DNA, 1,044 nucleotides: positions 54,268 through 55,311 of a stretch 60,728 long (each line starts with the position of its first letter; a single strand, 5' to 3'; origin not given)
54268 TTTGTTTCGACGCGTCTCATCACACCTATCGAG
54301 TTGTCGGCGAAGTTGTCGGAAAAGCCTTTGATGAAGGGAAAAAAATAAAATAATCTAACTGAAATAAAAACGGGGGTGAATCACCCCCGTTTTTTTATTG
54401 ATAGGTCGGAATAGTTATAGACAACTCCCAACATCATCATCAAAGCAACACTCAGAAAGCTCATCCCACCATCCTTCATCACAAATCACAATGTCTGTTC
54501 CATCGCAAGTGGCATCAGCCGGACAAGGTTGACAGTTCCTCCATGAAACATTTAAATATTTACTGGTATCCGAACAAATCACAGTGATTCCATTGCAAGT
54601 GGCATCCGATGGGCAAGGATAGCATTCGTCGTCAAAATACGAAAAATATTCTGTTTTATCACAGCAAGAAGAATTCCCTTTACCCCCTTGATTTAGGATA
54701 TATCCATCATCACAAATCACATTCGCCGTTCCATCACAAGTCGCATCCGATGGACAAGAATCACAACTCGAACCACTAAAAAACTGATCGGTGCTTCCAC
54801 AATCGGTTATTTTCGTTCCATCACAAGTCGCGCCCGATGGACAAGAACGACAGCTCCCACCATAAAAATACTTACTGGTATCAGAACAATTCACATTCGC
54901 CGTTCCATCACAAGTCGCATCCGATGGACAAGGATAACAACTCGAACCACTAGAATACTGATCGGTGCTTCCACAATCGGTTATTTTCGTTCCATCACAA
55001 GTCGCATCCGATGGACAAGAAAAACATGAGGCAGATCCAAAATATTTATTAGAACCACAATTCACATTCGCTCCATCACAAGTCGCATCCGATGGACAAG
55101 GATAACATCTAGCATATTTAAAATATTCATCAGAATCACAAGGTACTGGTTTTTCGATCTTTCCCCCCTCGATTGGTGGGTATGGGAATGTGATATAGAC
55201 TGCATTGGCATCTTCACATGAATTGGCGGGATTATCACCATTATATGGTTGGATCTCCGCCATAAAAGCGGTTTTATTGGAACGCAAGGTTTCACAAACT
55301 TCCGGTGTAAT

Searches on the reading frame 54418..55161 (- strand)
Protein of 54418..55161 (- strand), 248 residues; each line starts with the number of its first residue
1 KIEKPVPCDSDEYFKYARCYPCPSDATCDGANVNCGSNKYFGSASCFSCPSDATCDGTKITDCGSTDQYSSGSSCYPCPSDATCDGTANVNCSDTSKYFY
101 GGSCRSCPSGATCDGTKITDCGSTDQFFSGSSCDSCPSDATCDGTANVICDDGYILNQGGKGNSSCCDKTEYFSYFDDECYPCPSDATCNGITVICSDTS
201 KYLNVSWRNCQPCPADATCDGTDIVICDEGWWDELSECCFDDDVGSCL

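Call 40: find_homologous_proteins(query=window:54418-55161:-, max_evalue=0.001)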
Query window:54418-55161:- (248 aa): 7 proteins with E <= 0.001 among 1124 candidates.
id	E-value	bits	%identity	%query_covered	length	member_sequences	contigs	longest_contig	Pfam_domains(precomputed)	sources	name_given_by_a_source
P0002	4.6e-163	560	100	100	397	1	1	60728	PF09402.17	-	-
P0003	3.0e-39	153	44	94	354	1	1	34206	PF24634.2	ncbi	-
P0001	1.4e-37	148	42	73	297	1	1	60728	PF09402.17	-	-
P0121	4.5e-25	107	36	75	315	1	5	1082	PF24634.2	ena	-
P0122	6.0e-17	80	40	61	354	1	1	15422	-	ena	-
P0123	3.5e-13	68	43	44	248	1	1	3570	PF00415.25,PF13540.13,PF25390.2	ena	-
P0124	6.1e-12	64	40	58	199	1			-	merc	-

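Call 42: search_protein_families(library=pfam, proteins=[P0121, P0122, P0123, P0124], max_evalue=0.1)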
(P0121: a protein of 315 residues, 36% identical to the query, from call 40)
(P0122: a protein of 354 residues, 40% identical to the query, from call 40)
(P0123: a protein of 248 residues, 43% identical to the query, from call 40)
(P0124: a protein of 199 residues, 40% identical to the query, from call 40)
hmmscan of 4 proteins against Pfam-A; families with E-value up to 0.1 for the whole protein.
P0121 (315 aa): 2 families
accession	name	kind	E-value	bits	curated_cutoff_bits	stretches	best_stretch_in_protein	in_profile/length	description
PF24634.1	DUF7631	-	1.5e-07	32.2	27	1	129-144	2-17/50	Domain of unknown function (DUF7631)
PF09402.16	MSC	-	0.0022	17.9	29.7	0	158-184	46-72/337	Man1-Src1p-C-terminal domain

P0122 (354 aa): 1 family
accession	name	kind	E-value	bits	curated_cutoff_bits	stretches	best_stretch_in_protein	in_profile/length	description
PF07699.19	Ephrin_rec_like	-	0.0036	17.5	23.1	1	285-316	9-38/48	Tyrosine-protein kinase ephrin type A/B receptor-like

P0123 (248 aa): 6 families
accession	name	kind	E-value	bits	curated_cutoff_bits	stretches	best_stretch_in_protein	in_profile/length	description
PF25390.1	WD40_RLD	-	9.9e-16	58.4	150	2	5-41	197-233/363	RCC1-like domain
PF13540.12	RCC1_2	-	1.1e-14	54.2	22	2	5-34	1-30/30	Regulator of chromosome condensation (RCC1) repeat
PF00415.24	RCC1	-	4.8e-06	27.5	21.7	1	176-198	1-23/50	Regulator of chromosome condensation (RCC1) repeat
PF23091.2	TNFR_ELAPOR1_6th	-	0.0056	17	33.2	0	57-86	4-35/41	ELAPOR1-like, TNF receptor-like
PF24634.1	DUF7631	-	0.015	16.2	27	0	93-107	3-17/50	Domain of unknown function (DUF7631)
PF02017.21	CIDE-N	-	0.068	13.7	23.5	0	192-207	47-62/76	CIDE-N domain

P0124 (199 aa): 1 family
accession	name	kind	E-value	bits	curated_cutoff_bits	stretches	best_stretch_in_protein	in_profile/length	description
PF24634.1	DUF7631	-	0.00018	22.4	27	0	142-156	3-17/50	Domain of unknown function (DUF7631)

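Call 82: list_cluster_members(proteins=[P0121, P0122, P0123, P0124, P0003, P0004])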
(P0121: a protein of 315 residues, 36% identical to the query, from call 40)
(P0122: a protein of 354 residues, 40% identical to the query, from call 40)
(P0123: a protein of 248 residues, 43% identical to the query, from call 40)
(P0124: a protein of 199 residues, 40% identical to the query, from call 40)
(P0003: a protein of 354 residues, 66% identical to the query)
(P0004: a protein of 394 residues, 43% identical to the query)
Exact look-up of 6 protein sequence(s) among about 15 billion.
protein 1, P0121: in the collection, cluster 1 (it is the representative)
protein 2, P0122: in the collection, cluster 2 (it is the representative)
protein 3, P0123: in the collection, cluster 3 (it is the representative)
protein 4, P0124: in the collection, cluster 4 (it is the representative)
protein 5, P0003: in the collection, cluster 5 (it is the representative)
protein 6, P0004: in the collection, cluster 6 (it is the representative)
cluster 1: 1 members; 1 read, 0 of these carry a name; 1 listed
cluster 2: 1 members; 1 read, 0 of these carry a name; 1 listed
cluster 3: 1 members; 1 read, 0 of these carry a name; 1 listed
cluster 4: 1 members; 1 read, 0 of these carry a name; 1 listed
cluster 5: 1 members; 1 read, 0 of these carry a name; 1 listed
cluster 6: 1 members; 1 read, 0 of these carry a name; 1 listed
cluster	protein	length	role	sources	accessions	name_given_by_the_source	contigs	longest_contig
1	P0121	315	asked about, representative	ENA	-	-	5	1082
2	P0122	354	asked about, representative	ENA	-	-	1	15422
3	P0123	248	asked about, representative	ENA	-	-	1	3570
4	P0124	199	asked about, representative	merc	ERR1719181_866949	-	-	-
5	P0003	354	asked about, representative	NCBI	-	-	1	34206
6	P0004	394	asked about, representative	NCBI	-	-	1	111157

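Call 83: find_encoding_contigs(protein=P0122, flank=8000, max_places=2)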
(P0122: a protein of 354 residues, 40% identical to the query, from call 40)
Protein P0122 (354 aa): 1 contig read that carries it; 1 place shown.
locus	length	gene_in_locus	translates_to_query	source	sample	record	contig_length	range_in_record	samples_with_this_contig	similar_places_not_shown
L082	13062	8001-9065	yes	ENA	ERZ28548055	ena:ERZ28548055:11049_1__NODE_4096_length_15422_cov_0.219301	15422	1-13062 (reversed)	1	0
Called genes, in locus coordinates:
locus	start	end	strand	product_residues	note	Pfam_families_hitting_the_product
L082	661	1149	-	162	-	-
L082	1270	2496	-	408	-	-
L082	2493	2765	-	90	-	-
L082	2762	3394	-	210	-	-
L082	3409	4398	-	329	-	-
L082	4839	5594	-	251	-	-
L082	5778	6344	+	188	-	-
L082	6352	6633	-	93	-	-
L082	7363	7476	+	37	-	-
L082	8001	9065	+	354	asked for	-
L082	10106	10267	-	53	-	-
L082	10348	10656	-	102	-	-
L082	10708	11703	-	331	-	-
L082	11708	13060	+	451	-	?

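Call 84: find_encoding_contigs(protein=P0123, flank=4000, max_places=2)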
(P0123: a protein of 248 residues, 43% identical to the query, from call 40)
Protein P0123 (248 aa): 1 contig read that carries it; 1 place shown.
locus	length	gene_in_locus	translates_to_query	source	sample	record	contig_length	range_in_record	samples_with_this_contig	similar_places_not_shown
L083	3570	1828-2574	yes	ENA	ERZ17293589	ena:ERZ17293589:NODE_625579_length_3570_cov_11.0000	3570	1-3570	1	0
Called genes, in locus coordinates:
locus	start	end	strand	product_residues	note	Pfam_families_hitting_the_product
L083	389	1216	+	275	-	PF25390:WD40_RLD (weak), PF13540:RCC1_2 (weak)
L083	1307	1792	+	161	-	-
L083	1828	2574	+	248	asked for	PF00415:RCC1 (faint), PF13540:RCC1_2 (weak), PF25390:WD40_RLD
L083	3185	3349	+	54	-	PF13540:RCC1_2 (weak), PF25390:WD40_RLD (weak)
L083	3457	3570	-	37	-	?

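Call 90: search_protein_representatives(protein=window:54418-55161:-)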
Query: 248 residues. Proteins with E-value up to 0.001 (for the whole library): 91; up to 1e-10: 32; up to 1e-30: 3. The best 91 are listed.
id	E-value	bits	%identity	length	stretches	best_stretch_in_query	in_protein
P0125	2.5e-69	250.5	42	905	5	36-190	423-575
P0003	9.6e-40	153.4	56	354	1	2-121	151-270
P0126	1.3e-38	149.7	40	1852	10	62-198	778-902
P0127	2.6e-29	119.2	37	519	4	69-144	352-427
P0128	7.7e-28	114.4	38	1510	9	63-193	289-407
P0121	1.4e-25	106.9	46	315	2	68-146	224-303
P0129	4.9e-25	105.2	40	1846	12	63-213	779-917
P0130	2.4e-21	93.1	45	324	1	7-146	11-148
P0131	9.7e-19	84.5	39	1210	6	6-142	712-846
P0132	1.0e-17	81.1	39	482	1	12-145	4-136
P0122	1.9e-17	80.3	42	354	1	56-205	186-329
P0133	3.5e-17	79.4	37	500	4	123-193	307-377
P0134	5.3e-17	78.8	40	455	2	33-154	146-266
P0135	1.6e-16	77.3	36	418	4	7-166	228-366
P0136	6.7e-16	75.2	37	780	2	34-155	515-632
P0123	1.1e-13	67.9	43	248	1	32-142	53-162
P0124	1.9e-12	63.8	43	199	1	28-157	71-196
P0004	6.4e-09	52.3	38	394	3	33-117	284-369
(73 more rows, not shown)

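Call 92: search_protein_families(library=pfam, proteins=[P0125, P0126, P0127, P0128, P0129, P0130, P0131, P0132, P0134, P0135], max_evalue=0.001)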
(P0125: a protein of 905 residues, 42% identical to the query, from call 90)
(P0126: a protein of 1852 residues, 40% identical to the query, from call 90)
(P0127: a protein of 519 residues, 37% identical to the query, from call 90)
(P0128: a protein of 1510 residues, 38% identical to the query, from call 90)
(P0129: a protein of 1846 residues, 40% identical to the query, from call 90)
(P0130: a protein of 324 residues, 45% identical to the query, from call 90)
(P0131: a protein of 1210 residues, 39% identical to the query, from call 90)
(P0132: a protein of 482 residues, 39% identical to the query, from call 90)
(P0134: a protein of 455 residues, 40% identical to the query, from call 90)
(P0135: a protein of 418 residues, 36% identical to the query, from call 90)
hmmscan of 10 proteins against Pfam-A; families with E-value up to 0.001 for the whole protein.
P0125 (905 aa): 0 families

P0126 (1852 aa): 1 family
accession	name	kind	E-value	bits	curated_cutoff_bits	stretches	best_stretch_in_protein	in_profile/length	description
PF09402.16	MSC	-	5.7e-17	62.6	29.7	0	1541-1565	50-74/337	Man1-Src1p-C-terminal domain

P0127 (519 aa): 0 families

P0128 (1510 aa): 0 families

P0129 (1846 aa): 1 family
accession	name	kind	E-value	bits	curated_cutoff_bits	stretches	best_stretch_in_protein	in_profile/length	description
PF09402.16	MSC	-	0.00011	22.2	29.7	1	1528-1562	43-77/337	Man1-Src1p-C-terminal domain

P0130 (324 aa): 1 family
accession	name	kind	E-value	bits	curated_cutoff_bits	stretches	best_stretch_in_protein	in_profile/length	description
PF24634.1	DUF7631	-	9.5e-08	32.8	27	0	132-146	3-17/50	Domain of unknown function (DUF7631)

P0131 (1210 aa): 1 family
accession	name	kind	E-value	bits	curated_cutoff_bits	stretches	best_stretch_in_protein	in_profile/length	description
PF21300.2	LbR_Ice_bind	-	1.4e-08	35.2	30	0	784-875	10-96/97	Grass antifreeze beta roll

P0132 (482 aa): 0 families

P0134 (455 aa): 0 families

P0135 (418 aa): 1 family
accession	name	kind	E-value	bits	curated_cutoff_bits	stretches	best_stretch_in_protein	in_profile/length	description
PF09402.16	MSC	-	4.4e-07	30.1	29.7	0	190-217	50-77/337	Man1-Src1p-C-terminal domain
